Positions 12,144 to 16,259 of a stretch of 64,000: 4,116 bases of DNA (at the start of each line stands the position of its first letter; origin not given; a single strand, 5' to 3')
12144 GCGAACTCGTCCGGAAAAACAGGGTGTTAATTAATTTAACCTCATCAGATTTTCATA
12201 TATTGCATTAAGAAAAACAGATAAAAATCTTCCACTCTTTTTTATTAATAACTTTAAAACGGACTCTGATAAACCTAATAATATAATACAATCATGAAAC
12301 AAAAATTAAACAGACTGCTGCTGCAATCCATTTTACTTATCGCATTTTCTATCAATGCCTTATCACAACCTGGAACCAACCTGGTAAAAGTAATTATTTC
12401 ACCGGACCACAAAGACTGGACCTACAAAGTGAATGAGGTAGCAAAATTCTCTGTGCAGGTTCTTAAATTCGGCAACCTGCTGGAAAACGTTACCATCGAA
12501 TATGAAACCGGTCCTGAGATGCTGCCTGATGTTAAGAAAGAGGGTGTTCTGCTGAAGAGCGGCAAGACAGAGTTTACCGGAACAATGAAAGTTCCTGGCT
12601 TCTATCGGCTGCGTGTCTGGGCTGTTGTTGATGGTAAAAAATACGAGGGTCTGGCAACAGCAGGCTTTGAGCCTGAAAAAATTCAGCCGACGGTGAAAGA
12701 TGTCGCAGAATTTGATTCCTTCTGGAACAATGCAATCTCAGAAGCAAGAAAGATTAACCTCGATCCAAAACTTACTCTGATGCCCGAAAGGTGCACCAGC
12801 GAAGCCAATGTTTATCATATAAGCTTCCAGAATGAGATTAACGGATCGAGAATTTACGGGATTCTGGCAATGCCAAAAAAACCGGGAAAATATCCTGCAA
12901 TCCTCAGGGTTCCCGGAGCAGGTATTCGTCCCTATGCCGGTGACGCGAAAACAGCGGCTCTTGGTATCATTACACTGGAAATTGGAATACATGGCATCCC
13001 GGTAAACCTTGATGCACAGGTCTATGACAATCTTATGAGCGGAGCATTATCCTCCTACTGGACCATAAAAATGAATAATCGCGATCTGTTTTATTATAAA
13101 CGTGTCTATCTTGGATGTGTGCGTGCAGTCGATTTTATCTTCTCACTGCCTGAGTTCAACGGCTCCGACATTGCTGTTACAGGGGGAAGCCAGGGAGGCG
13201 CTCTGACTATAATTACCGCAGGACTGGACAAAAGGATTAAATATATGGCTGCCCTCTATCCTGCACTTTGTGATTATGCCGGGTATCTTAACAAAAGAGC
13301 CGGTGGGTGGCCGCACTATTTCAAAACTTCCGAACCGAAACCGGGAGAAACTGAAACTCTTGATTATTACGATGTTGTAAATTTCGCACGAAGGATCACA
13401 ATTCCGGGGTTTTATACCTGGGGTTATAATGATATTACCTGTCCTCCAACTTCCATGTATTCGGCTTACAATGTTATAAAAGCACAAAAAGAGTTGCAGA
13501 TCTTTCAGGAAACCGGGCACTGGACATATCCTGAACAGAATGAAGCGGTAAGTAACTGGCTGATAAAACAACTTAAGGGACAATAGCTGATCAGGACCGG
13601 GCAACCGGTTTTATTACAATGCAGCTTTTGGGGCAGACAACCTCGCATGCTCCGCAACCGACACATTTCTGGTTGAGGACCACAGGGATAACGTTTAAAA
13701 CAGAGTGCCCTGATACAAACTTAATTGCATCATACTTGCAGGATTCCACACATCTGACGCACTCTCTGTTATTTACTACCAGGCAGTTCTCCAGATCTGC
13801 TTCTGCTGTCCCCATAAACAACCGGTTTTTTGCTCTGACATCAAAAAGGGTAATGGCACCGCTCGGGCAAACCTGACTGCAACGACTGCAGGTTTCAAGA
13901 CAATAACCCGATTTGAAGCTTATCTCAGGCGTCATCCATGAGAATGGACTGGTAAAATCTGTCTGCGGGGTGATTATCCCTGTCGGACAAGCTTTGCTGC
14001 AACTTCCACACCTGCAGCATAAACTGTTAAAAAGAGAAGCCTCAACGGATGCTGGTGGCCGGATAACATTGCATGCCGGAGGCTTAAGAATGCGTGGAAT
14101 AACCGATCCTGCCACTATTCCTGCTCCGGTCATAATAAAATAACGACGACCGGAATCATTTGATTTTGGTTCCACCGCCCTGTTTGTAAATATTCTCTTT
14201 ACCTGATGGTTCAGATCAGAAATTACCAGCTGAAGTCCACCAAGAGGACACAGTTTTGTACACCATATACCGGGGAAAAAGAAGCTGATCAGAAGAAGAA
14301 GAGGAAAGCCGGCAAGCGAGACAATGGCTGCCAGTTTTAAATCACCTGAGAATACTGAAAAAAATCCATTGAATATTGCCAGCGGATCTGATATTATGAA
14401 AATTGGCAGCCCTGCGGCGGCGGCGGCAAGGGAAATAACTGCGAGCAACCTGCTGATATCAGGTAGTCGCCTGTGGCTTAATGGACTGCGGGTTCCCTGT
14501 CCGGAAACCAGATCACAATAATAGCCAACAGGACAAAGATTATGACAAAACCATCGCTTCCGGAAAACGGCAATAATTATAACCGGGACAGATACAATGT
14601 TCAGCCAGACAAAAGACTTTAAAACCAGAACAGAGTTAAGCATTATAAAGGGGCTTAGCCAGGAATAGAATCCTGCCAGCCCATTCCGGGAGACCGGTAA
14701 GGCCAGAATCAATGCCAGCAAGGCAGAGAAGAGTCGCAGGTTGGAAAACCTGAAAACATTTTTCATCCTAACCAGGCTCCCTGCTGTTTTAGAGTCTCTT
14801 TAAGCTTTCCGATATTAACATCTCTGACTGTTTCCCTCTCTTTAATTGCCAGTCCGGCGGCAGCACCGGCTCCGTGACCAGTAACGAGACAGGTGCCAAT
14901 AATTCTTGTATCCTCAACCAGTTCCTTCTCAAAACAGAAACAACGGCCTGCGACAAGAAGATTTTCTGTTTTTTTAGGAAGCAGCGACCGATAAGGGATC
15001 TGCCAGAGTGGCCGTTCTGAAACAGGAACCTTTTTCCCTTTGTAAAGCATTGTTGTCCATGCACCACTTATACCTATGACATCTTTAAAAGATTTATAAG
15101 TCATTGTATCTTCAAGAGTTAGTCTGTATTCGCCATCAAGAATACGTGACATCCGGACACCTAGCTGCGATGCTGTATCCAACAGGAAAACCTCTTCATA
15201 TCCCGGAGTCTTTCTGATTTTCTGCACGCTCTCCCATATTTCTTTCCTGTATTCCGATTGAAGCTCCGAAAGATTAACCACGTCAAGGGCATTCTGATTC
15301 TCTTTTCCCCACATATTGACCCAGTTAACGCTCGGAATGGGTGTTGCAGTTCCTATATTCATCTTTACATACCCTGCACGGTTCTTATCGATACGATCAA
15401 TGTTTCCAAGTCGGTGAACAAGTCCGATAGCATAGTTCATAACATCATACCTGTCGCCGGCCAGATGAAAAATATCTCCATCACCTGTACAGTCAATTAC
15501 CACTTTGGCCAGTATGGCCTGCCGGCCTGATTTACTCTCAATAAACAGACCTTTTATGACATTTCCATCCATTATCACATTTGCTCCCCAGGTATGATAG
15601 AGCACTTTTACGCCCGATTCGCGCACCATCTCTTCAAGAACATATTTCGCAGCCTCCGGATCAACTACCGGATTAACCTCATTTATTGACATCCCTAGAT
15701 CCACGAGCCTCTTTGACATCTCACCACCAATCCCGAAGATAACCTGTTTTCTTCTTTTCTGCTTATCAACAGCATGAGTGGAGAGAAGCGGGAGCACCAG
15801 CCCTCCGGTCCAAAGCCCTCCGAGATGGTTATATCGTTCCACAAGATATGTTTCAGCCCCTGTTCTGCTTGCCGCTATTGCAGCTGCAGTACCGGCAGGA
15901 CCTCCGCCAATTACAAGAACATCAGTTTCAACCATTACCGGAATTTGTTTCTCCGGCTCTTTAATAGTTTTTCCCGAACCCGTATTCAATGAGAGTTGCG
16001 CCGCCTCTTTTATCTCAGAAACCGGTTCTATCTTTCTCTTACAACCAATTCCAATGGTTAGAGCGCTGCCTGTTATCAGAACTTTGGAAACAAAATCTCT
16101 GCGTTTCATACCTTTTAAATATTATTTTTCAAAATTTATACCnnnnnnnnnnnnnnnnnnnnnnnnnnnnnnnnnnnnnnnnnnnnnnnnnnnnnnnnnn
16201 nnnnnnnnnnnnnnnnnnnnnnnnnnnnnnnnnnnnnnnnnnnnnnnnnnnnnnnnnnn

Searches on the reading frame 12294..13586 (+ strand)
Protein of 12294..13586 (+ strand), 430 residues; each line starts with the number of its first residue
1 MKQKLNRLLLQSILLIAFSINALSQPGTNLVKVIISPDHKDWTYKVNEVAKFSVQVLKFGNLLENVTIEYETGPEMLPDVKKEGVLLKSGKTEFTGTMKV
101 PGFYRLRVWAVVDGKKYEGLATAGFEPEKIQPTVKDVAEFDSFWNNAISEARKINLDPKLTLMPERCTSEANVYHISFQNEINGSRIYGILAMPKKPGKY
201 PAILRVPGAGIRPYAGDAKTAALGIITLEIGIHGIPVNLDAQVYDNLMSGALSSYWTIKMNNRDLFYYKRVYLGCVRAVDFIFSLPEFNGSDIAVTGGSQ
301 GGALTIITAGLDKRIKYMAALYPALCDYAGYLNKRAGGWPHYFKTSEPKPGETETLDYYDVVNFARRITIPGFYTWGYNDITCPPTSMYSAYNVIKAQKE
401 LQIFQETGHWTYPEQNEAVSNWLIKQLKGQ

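Call 63: search_protein_families(library=pfam, proteins=[window:12294-13586:+], max_evalue=0.00001)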
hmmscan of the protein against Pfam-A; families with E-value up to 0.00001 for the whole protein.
window:12294-13586:+ (430 aa): 1 family
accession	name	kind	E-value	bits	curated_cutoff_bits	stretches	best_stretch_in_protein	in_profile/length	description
PF05448.18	AXE1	-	2.2e-47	161.8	21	1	136-425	20-320/321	Acetyl xylan esterase (AXE1)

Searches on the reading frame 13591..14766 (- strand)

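Call 63: search_protein_families(library=pfam, proteins=[window:13591-14766:-], max_evalue=0.00001)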
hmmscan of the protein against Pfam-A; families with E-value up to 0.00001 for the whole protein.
window:13591-14766:- (391 aa): 7 families
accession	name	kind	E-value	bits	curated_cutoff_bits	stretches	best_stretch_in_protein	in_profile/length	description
PF12838.12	Fer4_7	-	6.1e-13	49.5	27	1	250-304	2-52/52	4Fe-4S dicluster domain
PF00037.32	Fer4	-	1e-12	47.7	21.1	0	248-266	6-24/24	4Fe-4S binding domain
PF12801.12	Fer4_5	-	1.5e-11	44.5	22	1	53-89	4-39/48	4Fe-4S binding domain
PF13187.11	Fer4_9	-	1.9e-08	34.6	27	0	335-383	4-52/52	4Fe-4S dicluster domain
PF13484.11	Fer4_16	-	1.4e-06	29.4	30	0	250-268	2-20/66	4Fe-4S double cluster binding domain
PF14697.11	Fer4_21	-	2e-06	28.3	35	0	335-383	10-57/59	4Fe-4S dicluster domain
PF25160.1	LdpA_Fe-S-bd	-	2e-06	27.9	27.6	0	335-383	4-43/49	LdpA Fe-S cluster-binding domain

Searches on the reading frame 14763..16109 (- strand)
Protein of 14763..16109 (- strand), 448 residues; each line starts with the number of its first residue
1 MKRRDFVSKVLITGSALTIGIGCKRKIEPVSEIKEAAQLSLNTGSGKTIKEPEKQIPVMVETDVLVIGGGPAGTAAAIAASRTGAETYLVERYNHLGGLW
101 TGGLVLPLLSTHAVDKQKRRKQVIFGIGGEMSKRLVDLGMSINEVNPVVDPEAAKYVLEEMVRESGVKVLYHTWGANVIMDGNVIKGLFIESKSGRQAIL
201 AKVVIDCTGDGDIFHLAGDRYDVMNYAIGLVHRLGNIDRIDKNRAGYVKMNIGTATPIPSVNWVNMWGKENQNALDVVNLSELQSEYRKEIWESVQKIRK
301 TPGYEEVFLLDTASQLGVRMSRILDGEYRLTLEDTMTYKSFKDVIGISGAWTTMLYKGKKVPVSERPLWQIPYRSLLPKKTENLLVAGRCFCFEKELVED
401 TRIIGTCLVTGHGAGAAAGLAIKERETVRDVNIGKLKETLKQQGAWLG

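Call 64: search_protein_families(library=pfam, proteins=[window:14763-16109:-], max_evalue=0.00001)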
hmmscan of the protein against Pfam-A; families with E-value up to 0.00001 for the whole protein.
window:14763-16109:- (448 aa): 8 families
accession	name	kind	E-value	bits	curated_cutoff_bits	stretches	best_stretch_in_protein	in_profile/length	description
PF12831.13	FAD_oxidored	-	9.7e-86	289.1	27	2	63-223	1-159/416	FAD dependent oxidoreductase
PF07992.20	Pyr_redox_2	-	1.8e-08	34.6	26.1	1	63-118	2-54/291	Pyridine nucleotide-disulphide oxidoreductase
PF00890.30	FAD_binding_2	-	1.8e-08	34.5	20.4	1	63-105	1-45/414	FAD binding domain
PF13450.12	NAD_binding_8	-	7.1e-07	29.8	21.9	0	66-101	1-36/68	NAD(P)-binding Rossmann-like domain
PF00070.33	Pyr_redox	-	1.4e-06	29.2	22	0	64-96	2-34/82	Pyridine nucleotide-disulphide oxidoreductase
PF01134.28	GIDA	-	2.9e-06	27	22.1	1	63-94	1-33/391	Glucose inhibited division protein A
PF01494.25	FAD_binding_3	-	4.8e-06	26.5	22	0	61-95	1-35/349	FAD binding domain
PF01946.23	Thi4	-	5.6e-06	26.2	26.2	0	57-108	13-66/235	Thi4 family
